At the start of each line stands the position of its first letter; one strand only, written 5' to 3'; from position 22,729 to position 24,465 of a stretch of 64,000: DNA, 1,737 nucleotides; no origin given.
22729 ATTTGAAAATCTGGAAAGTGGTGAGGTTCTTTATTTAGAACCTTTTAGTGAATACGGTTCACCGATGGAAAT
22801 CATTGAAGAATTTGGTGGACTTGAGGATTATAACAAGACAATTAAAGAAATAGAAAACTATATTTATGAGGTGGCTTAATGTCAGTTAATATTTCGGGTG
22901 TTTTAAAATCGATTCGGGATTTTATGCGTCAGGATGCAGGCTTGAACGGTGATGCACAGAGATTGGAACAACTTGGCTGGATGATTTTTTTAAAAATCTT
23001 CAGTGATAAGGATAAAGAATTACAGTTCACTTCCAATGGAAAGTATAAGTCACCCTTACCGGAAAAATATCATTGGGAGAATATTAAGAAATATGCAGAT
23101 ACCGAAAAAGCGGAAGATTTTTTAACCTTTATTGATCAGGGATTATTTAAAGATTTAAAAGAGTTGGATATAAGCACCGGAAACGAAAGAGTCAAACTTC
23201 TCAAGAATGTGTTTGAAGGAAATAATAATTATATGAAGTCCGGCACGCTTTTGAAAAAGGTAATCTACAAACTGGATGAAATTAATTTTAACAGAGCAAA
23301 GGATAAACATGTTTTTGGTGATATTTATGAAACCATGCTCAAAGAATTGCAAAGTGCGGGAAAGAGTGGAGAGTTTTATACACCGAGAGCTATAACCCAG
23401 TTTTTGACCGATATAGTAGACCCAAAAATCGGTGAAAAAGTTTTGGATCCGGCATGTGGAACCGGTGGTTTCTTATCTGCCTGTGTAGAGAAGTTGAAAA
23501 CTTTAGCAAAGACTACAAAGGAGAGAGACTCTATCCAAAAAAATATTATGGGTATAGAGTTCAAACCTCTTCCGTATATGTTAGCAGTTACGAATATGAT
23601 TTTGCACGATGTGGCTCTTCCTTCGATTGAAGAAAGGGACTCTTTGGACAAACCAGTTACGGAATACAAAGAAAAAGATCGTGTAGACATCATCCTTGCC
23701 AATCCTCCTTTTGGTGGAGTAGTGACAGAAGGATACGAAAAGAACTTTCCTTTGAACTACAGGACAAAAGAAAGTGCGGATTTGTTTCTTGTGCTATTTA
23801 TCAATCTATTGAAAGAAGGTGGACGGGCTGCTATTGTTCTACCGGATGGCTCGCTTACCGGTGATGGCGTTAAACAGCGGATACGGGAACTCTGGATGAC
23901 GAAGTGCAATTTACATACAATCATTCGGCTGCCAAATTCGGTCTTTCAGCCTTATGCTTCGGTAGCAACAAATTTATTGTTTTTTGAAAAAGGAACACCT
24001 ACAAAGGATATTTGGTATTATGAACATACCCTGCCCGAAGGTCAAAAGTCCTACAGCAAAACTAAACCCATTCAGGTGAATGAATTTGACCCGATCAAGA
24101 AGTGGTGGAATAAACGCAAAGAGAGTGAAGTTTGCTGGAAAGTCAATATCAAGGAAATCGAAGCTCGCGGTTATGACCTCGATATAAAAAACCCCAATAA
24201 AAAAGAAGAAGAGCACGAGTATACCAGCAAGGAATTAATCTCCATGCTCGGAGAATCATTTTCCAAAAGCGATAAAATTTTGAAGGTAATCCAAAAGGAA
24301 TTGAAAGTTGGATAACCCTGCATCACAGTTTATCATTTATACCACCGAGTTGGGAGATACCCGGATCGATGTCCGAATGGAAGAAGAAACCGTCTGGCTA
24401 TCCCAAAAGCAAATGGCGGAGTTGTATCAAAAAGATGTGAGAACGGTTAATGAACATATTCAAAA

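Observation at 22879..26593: Type I RM operon with a truncated rhuM and an IS200/RAYT-like transposase packed between hsdM and hsdS by start/stop overlaps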

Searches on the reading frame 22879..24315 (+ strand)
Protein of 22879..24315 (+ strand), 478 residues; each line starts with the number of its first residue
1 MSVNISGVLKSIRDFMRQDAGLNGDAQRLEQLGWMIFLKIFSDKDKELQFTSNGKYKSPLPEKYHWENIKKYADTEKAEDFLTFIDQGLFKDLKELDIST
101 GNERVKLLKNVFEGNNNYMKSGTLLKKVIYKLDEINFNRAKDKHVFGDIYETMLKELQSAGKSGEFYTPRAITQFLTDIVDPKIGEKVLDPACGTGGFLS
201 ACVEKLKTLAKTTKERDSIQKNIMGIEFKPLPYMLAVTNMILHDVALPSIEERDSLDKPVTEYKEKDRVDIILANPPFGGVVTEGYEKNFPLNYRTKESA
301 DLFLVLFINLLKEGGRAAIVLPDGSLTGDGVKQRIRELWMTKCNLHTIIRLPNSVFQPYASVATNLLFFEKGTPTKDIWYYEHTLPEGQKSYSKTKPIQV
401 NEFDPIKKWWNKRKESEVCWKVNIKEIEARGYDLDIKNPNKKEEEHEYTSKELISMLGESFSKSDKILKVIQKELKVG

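Call 3: search_protein_families(library=pfam, proteins=[window:22879-24315:+], max_evalue=0.01)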
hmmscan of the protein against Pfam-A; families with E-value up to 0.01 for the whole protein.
window:22879-24315:+ (478 aa): 7 families
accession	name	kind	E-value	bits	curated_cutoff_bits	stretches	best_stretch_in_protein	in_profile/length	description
PF02384.22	N6_Mtase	-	4.2e-71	240.2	20.4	1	142-447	2-310/311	N-6 DNA Methylase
PF12161.14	HsdM_N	-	4e-08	34.4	24.5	1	8-131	4-134/135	HsdM N-terminal domain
PF07669.17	Eco57I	-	6.9e-07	30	25.3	1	251-356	69-171/171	Eco57I restriction-modification methylase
PF20473.4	MmeI_Mtase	-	3.3e-05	23.6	27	1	187-245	22-87/259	MmeI, DNA-methyltransferase domain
PF01170.24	UPF0020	-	7.8e-05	22.9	22.3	1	176-283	20-136/197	RMKL-like, methyltransferase domain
PF05175.20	MTS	-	0.0007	19.7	23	0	173-278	20-108/170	Methyltransferase small domain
PF13847.12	Methyltransf_31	-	0.00083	19.5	27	1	185-344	4-127/145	Methyltransferase domain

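Call 4: search_protein_families(library=ncbifam, proteins=[window:22879-24315:+], max_evalue=0.01)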
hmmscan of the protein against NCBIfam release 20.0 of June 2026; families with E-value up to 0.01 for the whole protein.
window:22879-24315:+ (478 aa): 6 families
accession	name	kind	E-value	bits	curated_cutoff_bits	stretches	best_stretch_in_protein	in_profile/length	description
NF047738.1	antiphage_MADS2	equivalog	8.2e-34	116.9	720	1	8-376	180-571/654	methylation-associated defense system DNA methyltransferase MAD2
TIGR00497.1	hsdM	equivalog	3.1e-28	98.7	242.75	1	65-448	90-494/515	type I restriction-modification system subunit M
TIGR02987.1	met_A_Alw26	exception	1.5e-08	33.9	353.5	1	162-286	2-130/523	Alw26I/Eco31I/Esp3I family type II restriction adenine-specific DNA-methyltransferase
NF033455.1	BREX_6_MTaseX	exception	0.002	15.6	900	0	165-211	308-355/1319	BREX-6 system adenine-specific DNA-methyltransferase PglX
TIGR03534.1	RF_mod_PrmC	equivalog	0.0026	17.2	199.1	1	185-278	89-166/253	peptide chain release factor N(5)-glutamine methyltransferase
TIGR01177.1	TIGR01177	hypoth_equivalog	0.0075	15.6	316.55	0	183-199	181-197/330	TIGR01177 family methyltransferase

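Call 57: search_protein_families(library=padloc, proteins=[window:22879-24315:+], max_evalue=0.001)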
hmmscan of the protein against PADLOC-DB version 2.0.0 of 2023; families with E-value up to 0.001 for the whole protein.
window:22879-24315:+ (478 aa): 52 families (the best 25 are shown)
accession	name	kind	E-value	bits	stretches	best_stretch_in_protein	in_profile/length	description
PDLC03025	MTase_I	-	8.1e-179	593.9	1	4-425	2-432/569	Type I methyltransferase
PDLC03021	MTase_I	-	4.3e-161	535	1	5-476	3-490/491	Type I methyltransferase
PDLC03026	MTase_I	-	1.8e-72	243.1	1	20-472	20-471/487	Type I methyltransferase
PDLC04134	mad2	-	1.8e-59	199.8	1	9-412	145-486/492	mads_2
PDLC03036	MTase_I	-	4e-39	132.5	1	119-383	167-443/635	Type I methyltransferase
PDLC03318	MTase_II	-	1.6e-31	107.4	2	10-207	208-387/723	Type II methyltransferase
PDLC03018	MTase_I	-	2.7e-30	103.5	2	8-228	173-373/749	Type I methyltransferase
PDLC03022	MTase_I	-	2.4e-29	100.3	1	116-437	136-471/857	Type I methyltransferase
PDLC03031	MTase_I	-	7.2e-27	92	1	130-357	152-390/834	Type I methyltransferase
PDLC03033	MTase_I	-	3.2e-25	87.1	1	71-476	100-536/541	Type I methyltransferase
PDLC03035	MTase_I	-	3.6e-24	83.3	1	121-375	131-391/653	Type I methyltransferase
PDLC03027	MTase_I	-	6.2e-24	82.5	1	60-437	55-434/810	Type I methyltransferase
PDLC03029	MTase_I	-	2.2e-22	77.3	1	112-356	122-389/661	Type I methyltransferase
PDLC03034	MTase_I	-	7e-21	72.2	2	266-371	471-583/672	Type I methyltransferase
PDLC03218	MTase_II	-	2.6e-20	70.5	1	163-378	264-488/532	Type II methyltransferase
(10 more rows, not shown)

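Call 70: find_homologous_proteins(query=window:22879-24312:+, max_evalue=1e-50)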
Query window:22879-24312:+ (478 aa): 8000 proteins with E <= 1e-50 among 8000 candidates; the best 120 are listed.
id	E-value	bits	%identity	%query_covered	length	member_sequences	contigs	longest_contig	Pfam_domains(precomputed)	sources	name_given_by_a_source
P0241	6.9e-220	749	69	99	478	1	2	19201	PF02384.23,PF07669.18,PF12161.15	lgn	-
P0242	2.9e-219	747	66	99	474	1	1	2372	PF02384.23,PF07669.18,PF12161.15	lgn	-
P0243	7.1e-219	746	67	98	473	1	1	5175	PF02384.23,PF07669.18,PF12161.15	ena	-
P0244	2.9e-218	744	68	99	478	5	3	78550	PF02384.23,PF07669.18,PF12161.15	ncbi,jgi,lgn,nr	ncbi:MAG TPA: N-6 DNA methylase [Leptospiraceae bacterium]|nr:N-6 DNA methylase [Leptospiraceae bact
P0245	3.3e-218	743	66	99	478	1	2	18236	PF02384.23,PF07669.18,PF12161.15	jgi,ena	-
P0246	3.4e-218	743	66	99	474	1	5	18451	PF02384.23,PF07669.18,PF12161.15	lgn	-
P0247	3.5e-218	743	68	98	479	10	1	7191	PF02384.23,PF07669.18,PF12161.15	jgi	jgi:type I restriction enzyme M protein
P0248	3.5e-218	743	66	99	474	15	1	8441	PF02384.23,PF07669.18,PF12161.15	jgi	jgi:type I restriction enzyme M protein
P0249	4.4e-218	743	66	99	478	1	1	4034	PF02384.23,PF07669.18,PF12161.15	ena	-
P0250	5.0e-218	743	66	99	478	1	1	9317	PF02384.23,PF07669.18,PF12161.15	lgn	-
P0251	6.4e-218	742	67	97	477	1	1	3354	PF02384.23,PF07669.18,PF12161.15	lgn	-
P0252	6.9e-218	742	66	99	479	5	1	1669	PF02384.23,PF07669.18,PF12161.15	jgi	jgi:type I restriction enzyme M protein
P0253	1.0e-217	742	66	99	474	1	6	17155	PF02384.23,PF07669.18,PF12161.15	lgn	-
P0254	2.1e-217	741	67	99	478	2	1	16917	PF02384.23,PF07669.18,PF12161.15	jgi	-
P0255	2.5e-217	740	65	99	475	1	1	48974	PF02384.23,PF07669.18,PF12161.15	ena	-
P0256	2.8e-217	740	66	99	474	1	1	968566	PF02384.23,PF07669.18,PF12161.15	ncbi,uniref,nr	ncbi:N-6 DNA methylase [Pedobacter sp. B4-66]|uniref:class I SAM-dependent DNA methyltransferase n=1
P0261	6.4e-217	739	66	99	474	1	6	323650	PF02384.23,PF07669.18,PF01170.25,PF12161.15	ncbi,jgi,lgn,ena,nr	ncbi:MAG: N-6 DNA methylase [Ignavibacteria bacterium]|nr:N-6 DNA methylase [Ignavibacteria bacteriu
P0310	1.1e-214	732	65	99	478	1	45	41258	PF02384.23,PF07669.18,PF12161.15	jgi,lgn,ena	-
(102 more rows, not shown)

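Call 71: find_encoding_contigs(protein=P0244, flank=7000, max_places=4)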
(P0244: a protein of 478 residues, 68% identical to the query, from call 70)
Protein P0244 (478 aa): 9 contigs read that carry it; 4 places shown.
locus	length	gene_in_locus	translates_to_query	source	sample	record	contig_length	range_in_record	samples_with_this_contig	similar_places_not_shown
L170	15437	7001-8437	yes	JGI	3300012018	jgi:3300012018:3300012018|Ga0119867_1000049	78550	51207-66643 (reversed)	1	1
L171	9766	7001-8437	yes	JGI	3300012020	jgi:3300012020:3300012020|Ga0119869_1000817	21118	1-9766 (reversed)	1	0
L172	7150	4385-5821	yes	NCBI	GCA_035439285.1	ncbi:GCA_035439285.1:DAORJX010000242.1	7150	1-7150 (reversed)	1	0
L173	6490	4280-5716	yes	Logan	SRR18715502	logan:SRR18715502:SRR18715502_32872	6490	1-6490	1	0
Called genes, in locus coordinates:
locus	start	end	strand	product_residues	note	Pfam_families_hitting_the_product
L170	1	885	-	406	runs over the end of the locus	PF00512:HisKA (weak)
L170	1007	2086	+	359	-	PF03133:TTL (weak)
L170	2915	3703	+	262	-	-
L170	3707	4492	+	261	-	-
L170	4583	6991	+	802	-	PF13588:HSDR_N_2, PF04313:HSDR_N, PF00270:DEAD, PF04851:ResIII, PF18766:SWI2_SNF2, PF00271:Helicase_C (weak), PF08463:EcoEI_R_C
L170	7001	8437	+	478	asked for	PF12161:HsdM_N, PF02384:N6_Mtase, PF07669:Eco57I (weak)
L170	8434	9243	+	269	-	PF17761:DUF1016_N, PF06250:YhcG_C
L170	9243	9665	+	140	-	PF01797:Y1_Tnp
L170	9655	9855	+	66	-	-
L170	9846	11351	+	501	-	PF01420:Methylase_S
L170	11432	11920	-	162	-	PF13274:SocA_Panacea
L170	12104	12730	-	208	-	-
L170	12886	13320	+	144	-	PF13424:TPR_12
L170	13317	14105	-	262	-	PF00795:CN_hydrolase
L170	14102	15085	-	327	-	-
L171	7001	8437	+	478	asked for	PF12161:HsdM_N, PF02384:N6_Mtase, PF07669:Eco57I (weak)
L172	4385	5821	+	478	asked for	PF12161:HsdM_N, PF02384:N6_Mtase, PF07669:Eco57I (weak)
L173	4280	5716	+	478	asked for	PF12161:HsdM_N, PF02384:N6_Mtase, PF07669:Eco57I (weak)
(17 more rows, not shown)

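Call 72: find_encoding_contigs(protein=P0241, flank=7000, max_places=4)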
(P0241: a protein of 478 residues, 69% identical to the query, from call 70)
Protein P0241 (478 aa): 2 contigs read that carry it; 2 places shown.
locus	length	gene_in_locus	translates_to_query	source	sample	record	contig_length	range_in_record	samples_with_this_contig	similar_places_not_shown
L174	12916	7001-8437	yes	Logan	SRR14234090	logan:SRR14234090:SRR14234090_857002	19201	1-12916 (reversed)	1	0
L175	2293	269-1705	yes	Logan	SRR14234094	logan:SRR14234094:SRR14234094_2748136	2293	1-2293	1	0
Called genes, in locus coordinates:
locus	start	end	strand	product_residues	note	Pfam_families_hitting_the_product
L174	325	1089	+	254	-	-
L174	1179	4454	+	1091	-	PF04326:SLFN_AlbA_2, PF13181:TPR_8 (faint), PF00931:NB-ARC (weak), PF13428:TPR_14 (faint), PF13424:TPR_12 (faint), PF00515:TPR_1 (weak), PF13414:TPR_11, PF00515:TPR_1 (weak), +7 more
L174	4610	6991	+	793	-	PF04313:HSDR_N (weak), PF13588:HSDR_N_2 (weak), PF00270:DEAD, PF04851:ResIII, PF18766:SWI2_SNF2, PF00271:Helicase_C (weak), PF08463:EcoEI_R_C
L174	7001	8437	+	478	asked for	PF12161:HsdM_N, PF02384:N6_Mtase, PF07669:Eco57I (weak)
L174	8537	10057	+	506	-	PF01420:Methylase_S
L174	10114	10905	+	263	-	-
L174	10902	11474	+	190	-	-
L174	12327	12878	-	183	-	-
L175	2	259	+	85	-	?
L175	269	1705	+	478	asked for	PF12161:HsdM_N, PF02384:N6_Mtase, PF07669:Eco57I (weak)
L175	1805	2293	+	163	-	?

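Call 74: find_encoding_contigs(protein=P0310, flank=6000, max_places=3)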
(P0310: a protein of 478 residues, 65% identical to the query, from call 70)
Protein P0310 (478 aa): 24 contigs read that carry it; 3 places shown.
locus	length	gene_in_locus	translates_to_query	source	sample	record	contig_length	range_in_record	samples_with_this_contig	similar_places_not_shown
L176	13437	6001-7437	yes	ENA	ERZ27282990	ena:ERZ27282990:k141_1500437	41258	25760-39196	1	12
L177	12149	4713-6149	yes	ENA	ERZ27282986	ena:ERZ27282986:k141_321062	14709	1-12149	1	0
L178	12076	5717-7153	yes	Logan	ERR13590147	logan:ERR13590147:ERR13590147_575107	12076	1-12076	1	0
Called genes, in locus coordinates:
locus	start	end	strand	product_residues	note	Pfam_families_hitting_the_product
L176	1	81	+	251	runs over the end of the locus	-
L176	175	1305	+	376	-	PF13481:AAA_25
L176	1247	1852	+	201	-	-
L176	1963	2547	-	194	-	-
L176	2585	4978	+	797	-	PF04313:HSDR_N, PF13588:HSDR_N_2 (weak), PF00270:DEAD, PF04851:ResIII, PF18766:SWI2_SNF2, PF08463:EcoEI_R_C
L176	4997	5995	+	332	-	-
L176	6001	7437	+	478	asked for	PF12161:HsdM_N, PF02384:N6_Mtase, PF07669:Eco57I (weak)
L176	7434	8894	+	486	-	PF01420:Methylase_S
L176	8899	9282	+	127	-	-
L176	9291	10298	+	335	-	PF11185:DUF2971 (weak)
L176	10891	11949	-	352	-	PF13240:Zn_Ribbon_1 (faint)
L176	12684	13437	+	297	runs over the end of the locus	PF13479:AAA_24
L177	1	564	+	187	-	?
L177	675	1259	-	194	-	-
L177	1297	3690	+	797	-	PF04313:HSDR_N, PF13588:HSDR_N_2 (weak), PF00270:DEAD, PF04851:ResIII, PF18766:SWI2_SNF2, PF08463:EcoEI_R_C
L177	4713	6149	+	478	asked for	PF12161:HsdM_N, PF02384:N6_Mtase, PF07669:Eco57I (weak)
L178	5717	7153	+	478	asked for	PF12161:HsdM_N, PF02384:N6_Mtase, PF07669:Eco57I (weak)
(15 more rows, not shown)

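Call 75: find_encoding_contigs(protein=P0256, flank=6000, max_places=2)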
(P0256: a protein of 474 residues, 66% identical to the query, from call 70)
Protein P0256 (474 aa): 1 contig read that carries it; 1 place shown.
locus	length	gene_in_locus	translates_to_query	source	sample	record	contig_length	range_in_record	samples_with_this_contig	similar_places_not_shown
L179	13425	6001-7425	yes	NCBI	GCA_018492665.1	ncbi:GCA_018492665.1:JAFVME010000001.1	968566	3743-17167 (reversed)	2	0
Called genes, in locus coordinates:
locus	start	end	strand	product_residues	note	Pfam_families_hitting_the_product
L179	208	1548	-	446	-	-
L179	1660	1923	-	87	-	-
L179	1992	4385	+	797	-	PF04313:HSDR_N, PF13588:HSDR_N_2 (weak), PF00270:DEAD, PF04851:ResIII, PF18766:SWI2_SNF2, PF08463:EcoEI_R_C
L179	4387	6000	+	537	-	-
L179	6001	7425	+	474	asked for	PF12161:HsdM_N, PF02384:N6_Mtase, PF07669:Eco57I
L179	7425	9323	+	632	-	PF01420:Methylase_S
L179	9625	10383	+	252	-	-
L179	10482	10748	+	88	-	-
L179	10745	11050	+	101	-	-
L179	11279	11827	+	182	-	-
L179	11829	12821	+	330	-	PF18976:DUF5712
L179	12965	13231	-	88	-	-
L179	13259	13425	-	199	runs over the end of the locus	-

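Call 76: find_encoding_contigs(protein=P0261, flank=6000, max_places=2)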
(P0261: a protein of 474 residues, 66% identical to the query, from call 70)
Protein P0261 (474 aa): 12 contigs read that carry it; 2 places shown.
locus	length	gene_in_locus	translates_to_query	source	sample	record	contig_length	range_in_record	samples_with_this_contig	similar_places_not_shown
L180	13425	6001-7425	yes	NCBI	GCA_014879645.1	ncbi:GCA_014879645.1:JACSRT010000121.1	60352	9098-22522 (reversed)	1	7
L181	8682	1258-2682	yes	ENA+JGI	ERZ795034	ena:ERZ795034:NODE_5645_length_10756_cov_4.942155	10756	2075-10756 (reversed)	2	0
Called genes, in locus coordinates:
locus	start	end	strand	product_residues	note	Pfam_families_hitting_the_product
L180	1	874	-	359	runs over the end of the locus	-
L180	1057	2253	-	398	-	-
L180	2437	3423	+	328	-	-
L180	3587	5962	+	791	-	PF04313:HSDR_N, PF13588:HSDR_N_2 (weak), PF00270:DEAD, PF04851:ResIII, PF18766:SWI2_SNF2, PF00271:Helicase_C (faint), PF08463:EcoEI_R_C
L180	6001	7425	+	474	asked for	PF12161:HsdM_N, PF02384:N6_Mtase, PF01170:UPF0020 (faint), PF07669:Eco57I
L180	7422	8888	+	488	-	PF01420:Methylase_S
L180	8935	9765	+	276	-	-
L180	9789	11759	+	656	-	PF00350:Dynamin_N (faint), PF00009:GTP_EFTU (faint), PF01926:MMR_HSR1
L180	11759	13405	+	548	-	PF01926:MMR_HSR1, PF00350:Dynamin_N (weak), PF18709:DLP_helical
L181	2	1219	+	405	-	?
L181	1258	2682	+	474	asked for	PF12161:HsdM_N, PF02384:N6_Mtase, PF01170:UPF0020 (faint), PF07669:Eco57I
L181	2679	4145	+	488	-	PF01420:Methylase_S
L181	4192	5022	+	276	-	-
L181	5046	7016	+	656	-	PF00350:Dynamin_N (faint), PF00009:GTP_EFTU (faint), PF01926:MMR_HSR1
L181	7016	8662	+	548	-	PF01926:MMR_HSR1, PF00350:Dynamin_N (weak), PF18709:DLP_helical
